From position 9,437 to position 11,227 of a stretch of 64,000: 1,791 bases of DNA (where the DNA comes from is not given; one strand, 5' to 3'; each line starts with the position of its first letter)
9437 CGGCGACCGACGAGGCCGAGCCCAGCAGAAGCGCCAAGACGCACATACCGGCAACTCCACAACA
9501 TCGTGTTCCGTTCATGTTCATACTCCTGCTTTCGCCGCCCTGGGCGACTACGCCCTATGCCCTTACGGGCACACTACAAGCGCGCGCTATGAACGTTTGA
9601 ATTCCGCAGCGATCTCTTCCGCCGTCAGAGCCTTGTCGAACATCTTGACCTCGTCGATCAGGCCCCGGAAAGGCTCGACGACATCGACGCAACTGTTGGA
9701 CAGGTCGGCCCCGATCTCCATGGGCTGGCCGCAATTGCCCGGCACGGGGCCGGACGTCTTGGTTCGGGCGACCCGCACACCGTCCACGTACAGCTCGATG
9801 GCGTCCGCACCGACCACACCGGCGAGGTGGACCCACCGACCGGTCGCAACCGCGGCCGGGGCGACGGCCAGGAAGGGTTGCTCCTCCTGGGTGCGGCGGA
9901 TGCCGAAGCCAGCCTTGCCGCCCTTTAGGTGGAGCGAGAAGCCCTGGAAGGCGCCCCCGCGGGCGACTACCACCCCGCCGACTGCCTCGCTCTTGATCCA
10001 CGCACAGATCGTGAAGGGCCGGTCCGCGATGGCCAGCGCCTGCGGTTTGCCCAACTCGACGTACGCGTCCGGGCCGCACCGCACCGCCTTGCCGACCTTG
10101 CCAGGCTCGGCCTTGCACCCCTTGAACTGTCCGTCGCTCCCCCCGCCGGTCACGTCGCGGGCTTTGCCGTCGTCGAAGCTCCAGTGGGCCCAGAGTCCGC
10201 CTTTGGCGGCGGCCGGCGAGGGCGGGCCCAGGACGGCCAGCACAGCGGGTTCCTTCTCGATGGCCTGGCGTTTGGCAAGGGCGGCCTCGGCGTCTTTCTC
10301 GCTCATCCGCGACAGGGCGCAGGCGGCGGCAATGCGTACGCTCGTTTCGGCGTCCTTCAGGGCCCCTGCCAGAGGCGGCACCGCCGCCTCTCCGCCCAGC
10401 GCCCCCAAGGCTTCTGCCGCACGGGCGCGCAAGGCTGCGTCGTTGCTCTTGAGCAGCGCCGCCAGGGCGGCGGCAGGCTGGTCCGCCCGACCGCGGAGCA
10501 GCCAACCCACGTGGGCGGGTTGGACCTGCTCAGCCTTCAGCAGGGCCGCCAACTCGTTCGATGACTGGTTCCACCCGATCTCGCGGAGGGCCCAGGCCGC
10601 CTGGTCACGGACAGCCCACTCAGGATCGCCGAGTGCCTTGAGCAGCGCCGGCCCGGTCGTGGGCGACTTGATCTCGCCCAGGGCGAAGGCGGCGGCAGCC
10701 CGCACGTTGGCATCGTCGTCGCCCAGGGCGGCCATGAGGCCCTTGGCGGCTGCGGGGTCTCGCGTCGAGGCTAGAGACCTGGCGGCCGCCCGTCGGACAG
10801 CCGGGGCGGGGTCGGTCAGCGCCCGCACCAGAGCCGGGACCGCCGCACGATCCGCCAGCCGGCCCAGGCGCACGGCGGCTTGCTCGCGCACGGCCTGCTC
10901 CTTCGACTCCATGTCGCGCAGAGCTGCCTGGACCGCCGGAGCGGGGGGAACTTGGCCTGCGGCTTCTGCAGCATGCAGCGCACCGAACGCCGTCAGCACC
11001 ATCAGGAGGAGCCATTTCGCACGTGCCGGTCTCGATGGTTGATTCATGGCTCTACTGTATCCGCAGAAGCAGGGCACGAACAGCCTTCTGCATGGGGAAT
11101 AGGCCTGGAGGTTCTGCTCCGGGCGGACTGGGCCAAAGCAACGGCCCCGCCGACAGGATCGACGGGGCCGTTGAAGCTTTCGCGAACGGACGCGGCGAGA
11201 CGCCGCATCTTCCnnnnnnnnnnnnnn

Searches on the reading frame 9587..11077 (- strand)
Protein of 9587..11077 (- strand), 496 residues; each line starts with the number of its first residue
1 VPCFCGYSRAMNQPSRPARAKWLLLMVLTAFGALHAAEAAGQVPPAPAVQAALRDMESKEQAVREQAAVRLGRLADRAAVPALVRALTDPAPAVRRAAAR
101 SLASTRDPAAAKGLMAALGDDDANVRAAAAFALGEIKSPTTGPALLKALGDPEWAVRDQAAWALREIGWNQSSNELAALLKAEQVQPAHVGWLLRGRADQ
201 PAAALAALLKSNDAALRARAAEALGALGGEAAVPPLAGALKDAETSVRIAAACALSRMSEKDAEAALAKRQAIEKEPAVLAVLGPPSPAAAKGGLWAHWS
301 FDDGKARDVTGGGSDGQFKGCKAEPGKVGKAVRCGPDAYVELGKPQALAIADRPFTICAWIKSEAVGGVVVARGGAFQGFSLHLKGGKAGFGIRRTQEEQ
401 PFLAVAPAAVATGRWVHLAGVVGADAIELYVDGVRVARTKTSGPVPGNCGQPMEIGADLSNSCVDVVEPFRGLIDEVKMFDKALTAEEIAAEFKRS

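Call 54: search_protein_families(library=pfam, proteins=[window:9587-11077:-], max_evalue=0.00001)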
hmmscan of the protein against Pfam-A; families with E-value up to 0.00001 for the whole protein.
window:9587-11077:- (496 aa): 7 families
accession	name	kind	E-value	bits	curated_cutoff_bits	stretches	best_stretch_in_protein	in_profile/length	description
PF13646.12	HEAT_2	-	5.4e-36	123.2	27.7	3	112-184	2-75/88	HEAT repeats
PF13385.13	Laminin_G_3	-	7.8e-27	94.7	27.6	1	337-490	4-151/151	Concanavalin A-like lectin/glucanases superfamily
PF02985.28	HEAT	-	1.3e-24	84.4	23.5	0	143-167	3-27/31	HEAT repeat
PF03130.22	HEAT_PBS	-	2.8e-21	74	20.9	0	125-151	1-27/27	PBS lyase HEAT-like repeat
PF13513.12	HEAT_EZ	-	1.3e-16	61.1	27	0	114-136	33-55/55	HEAT-like repeat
PF12717.13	Cnd1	-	2.8e-08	34.4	26.4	0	62-138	6-87/162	non-SMC mitotic condensation complex subunit 1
PF00514.29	Arm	-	1.9e-07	31.3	20.6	0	232-259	13-40/41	Armadillo/beta-catenin-like repeat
